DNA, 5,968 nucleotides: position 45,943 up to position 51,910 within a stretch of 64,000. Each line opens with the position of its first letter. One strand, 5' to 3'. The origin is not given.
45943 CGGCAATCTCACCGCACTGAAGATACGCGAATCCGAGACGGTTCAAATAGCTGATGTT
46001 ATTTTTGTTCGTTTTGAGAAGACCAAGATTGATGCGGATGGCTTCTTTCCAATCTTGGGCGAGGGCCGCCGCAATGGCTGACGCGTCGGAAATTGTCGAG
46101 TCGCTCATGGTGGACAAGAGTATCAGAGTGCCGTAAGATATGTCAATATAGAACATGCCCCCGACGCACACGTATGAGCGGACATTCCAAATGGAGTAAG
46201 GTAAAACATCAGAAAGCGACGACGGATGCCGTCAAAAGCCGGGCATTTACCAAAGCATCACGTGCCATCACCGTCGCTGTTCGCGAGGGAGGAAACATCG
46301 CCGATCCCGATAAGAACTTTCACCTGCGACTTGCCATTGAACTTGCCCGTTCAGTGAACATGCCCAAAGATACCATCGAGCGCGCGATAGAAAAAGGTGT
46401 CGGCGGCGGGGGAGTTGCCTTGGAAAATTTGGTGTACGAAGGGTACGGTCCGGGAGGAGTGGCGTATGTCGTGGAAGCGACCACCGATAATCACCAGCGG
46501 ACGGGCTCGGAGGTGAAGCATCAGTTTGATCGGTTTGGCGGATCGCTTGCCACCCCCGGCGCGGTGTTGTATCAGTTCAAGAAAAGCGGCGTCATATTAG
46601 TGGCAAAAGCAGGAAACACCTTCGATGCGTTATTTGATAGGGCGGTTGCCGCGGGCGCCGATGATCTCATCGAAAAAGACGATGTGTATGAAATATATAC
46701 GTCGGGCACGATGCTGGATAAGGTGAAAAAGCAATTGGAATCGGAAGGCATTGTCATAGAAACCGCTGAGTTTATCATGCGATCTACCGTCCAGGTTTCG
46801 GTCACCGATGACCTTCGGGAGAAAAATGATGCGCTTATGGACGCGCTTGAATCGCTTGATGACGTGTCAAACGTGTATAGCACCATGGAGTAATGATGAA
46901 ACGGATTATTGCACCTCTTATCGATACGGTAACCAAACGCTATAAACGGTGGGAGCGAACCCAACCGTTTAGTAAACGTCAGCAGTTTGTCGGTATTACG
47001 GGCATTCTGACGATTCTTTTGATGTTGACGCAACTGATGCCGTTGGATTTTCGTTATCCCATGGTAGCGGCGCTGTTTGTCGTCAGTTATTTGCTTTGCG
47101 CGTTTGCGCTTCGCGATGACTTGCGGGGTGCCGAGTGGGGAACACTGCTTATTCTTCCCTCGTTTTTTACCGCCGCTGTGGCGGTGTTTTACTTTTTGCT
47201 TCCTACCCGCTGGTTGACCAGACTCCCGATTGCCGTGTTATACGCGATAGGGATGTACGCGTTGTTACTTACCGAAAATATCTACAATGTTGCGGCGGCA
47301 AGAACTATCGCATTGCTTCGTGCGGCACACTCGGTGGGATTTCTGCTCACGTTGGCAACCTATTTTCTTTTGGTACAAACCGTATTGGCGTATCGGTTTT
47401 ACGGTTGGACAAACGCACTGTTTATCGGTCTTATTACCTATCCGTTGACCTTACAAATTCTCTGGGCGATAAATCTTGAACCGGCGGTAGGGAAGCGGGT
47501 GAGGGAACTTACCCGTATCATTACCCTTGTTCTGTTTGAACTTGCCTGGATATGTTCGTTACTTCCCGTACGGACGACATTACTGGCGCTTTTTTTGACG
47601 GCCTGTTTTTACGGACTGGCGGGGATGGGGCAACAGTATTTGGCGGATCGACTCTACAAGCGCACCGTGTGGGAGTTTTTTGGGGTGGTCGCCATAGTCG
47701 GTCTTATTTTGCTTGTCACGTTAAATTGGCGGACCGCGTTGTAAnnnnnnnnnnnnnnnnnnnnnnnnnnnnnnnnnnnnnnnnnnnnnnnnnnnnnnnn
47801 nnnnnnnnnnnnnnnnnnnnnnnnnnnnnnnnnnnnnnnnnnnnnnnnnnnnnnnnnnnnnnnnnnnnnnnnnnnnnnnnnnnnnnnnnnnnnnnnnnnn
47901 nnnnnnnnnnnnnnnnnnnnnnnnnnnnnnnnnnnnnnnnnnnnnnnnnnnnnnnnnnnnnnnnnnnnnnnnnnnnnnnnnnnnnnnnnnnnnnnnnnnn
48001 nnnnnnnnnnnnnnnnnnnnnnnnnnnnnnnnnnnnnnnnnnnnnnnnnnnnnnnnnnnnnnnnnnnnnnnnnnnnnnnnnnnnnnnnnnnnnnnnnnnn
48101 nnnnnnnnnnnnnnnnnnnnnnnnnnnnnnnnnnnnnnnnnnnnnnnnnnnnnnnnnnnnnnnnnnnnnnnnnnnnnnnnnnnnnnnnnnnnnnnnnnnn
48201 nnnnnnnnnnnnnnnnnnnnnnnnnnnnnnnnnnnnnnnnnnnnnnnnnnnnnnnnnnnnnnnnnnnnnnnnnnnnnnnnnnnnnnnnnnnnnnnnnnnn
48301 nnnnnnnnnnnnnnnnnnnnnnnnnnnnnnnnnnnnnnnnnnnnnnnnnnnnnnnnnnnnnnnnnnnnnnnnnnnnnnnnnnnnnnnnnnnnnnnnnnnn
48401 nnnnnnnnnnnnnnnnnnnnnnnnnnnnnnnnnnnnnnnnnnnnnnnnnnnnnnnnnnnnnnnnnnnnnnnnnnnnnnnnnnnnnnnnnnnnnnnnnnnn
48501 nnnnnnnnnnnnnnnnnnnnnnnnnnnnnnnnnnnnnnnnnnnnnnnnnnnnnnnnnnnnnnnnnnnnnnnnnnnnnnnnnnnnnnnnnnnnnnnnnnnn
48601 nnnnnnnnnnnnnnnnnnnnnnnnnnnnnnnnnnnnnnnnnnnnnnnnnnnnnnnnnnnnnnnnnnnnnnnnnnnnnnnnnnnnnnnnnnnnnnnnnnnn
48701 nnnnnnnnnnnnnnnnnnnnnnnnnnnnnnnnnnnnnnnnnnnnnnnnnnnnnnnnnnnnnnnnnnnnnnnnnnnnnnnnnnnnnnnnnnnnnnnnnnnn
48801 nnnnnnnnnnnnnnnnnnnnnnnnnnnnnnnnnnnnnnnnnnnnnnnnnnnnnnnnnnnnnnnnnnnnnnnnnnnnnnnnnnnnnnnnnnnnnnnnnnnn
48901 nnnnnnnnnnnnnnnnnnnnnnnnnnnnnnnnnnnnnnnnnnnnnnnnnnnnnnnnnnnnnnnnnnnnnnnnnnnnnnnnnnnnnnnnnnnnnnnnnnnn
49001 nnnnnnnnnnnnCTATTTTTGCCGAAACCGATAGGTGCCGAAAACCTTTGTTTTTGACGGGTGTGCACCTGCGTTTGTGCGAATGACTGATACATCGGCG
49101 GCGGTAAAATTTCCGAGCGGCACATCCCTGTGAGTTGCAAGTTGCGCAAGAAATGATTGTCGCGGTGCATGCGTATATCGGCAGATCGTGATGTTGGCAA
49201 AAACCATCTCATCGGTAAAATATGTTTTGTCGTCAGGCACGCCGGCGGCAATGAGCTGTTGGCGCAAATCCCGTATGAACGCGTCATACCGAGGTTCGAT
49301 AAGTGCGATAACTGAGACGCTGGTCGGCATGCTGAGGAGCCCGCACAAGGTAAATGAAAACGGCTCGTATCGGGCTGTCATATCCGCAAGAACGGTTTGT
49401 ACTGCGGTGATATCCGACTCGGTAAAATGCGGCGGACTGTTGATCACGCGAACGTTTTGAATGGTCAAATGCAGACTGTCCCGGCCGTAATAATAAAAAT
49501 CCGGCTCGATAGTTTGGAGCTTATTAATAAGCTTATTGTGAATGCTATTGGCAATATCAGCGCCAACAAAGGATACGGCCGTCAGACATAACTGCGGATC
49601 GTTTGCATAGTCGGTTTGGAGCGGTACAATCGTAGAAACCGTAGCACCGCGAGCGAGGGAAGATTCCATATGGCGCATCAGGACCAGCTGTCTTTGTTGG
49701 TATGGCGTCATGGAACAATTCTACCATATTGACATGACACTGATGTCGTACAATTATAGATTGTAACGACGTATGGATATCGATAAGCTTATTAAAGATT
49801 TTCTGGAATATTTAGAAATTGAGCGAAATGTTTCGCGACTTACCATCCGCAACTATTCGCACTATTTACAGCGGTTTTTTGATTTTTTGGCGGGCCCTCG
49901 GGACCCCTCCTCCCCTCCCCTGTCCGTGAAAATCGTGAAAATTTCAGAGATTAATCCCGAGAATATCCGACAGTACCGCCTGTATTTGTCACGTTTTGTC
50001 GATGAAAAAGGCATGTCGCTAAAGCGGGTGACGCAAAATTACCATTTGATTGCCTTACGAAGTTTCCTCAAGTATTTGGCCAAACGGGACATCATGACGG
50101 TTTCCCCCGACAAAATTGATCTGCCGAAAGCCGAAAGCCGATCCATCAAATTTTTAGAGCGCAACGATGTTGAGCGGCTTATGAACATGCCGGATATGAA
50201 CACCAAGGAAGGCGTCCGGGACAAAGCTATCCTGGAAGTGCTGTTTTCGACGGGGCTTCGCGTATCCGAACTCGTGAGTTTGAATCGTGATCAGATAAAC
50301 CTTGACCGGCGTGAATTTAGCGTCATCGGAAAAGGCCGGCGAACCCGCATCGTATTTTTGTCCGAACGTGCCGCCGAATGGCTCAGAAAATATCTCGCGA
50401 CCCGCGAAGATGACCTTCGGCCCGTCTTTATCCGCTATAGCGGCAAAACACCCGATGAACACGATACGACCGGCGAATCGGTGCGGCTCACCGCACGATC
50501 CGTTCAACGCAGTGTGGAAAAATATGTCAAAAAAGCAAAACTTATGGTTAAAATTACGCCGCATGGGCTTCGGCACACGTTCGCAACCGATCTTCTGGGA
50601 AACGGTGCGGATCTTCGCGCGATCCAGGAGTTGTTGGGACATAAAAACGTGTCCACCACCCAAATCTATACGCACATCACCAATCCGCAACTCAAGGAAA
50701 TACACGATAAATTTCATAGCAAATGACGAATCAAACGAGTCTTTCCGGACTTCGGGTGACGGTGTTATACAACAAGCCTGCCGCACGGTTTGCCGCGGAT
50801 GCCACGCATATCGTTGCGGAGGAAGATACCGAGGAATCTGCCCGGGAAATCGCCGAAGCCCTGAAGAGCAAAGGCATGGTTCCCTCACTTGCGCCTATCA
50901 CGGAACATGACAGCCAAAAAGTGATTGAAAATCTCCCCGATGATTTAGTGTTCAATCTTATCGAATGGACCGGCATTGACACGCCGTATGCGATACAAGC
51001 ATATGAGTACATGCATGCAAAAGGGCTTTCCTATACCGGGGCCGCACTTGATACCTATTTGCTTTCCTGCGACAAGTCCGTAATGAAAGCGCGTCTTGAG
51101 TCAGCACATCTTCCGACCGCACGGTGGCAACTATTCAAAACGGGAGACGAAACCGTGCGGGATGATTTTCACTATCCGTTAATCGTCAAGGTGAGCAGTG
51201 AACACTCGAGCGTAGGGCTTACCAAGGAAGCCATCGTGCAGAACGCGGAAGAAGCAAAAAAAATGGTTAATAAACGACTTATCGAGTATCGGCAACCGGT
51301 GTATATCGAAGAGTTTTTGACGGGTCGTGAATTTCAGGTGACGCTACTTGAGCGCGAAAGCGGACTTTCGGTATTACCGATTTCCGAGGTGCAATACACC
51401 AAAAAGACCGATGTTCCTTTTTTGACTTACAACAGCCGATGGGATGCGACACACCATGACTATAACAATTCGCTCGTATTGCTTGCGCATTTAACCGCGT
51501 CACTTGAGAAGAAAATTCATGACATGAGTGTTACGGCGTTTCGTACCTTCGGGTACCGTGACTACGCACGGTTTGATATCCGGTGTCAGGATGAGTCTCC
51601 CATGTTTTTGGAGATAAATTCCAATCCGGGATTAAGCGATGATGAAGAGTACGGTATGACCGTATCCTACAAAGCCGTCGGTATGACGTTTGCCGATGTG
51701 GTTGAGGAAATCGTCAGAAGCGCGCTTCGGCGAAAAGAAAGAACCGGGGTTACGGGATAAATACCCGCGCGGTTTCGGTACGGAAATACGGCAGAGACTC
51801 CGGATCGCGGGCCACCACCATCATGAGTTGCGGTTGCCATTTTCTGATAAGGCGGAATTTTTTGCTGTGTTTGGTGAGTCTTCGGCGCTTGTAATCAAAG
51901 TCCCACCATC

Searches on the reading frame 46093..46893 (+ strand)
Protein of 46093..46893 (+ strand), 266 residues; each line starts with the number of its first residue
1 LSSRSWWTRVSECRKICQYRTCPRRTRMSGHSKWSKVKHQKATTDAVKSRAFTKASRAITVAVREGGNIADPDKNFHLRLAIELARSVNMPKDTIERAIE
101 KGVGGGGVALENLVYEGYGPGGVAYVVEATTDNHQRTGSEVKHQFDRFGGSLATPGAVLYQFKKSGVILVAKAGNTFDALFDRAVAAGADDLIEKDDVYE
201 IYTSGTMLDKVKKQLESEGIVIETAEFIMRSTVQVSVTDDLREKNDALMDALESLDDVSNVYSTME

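Call 60: search_protein_families(library=pfam, proteins=[window:46093-46893:+], max_evalue=0.001)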
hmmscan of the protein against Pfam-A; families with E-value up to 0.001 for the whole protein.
window:46093-46893:+ (266 aa): 2 families
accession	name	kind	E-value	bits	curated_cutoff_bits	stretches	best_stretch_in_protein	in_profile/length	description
PF01709.26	Transcrip_reg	-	9.6e-47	159.1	27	1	111-264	2-159/160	TACO1/YebC second and third domain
PF20772.2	TACO1_YebC_N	-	1.1e-28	99.9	36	1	32-104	1-72/73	TACO1/YebC protein N-terminal domain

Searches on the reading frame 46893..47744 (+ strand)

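Call 60: search_protein_families(library=pfam, proteins=[window:46893-47744:+], max_evalue=0.001)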
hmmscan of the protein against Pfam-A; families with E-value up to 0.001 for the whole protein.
window:46893-47744:+ (283 aa): 1 family
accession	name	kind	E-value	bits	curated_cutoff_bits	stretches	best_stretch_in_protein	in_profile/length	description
PF18900.5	DUF5656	-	3.3e-06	27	23.3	1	85-274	58-239/242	Protein of unknown function (DUF5656)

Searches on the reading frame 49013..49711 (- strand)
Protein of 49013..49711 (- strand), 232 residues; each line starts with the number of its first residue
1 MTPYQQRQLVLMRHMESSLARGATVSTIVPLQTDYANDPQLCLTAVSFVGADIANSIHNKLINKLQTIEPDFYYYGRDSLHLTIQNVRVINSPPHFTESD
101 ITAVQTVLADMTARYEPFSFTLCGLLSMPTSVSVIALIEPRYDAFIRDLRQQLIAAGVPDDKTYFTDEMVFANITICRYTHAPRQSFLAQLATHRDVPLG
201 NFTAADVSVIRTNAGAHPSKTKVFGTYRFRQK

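Call 82: search_protein_families(library=pfam, proteins=[window:49013-49711:-], max_evalue=0.001)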
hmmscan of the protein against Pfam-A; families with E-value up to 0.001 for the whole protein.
window:49013-49711:- (232 aa): 1 family
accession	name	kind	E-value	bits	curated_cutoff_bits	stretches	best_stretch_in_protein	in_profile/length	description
PF13563.12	2_5_RNA_ligase2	-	1.9e-05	25.2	27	1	60-214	8-150/152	2'-5' RNA ligase superfamily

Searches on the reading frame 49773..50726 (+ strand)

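Call 60: search_protein_families(library=pfam, proteins=[window:49773-50726:+], max_evalue=0.001)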
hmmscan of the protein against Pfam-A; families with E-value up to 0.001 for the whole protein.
window:49773-50726:+ (317 aa): 4 families
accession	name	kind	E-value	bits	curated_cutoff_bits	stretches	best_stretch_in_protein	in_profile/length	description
PF00589.27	Phage_integrase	-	3.4e-45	154.3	27.1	1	126-303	1-169/172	Phage integrase family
PF02899.23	Phage_int_SAM_1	-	2.8e-12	47.2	22.3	1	7-105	1-82/83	Phage integrase, N-terminal SAM-like domain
PF13102.12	Phage_int_SAM_5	-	2.6e-08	34.6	22.3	1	15-112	11-92/98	Phage integrase SAM-like domain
PF13495.12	Phage_int_SAM_4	-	1.3e-07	32.3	27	1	6-107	1-83/85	Phage integrase, N-terminal SAM-like domain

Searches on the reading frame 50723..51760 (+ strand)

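Call 43: search_protein_families(library=pfam, proteins=[window:50723-51760:+], max_evalue=0.001)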
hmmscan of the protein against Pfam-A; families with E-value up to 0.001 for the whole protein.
window:50723-51760:+ (345 aa): 2 families
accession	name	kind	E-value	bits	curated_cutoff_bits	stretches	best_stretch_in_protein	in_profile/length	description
PF07478.18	Dala_Dala_lig_C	-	3.5e-28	98.9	24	1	132-331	9-203/204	D-ala D-ala ligase C-terminus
PF01071.24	GARS_A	-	3.1e-05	24.3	27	1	117-222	2-110/194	Phosphoribosylglycinamide synthetase, ATP-grasp (A) domain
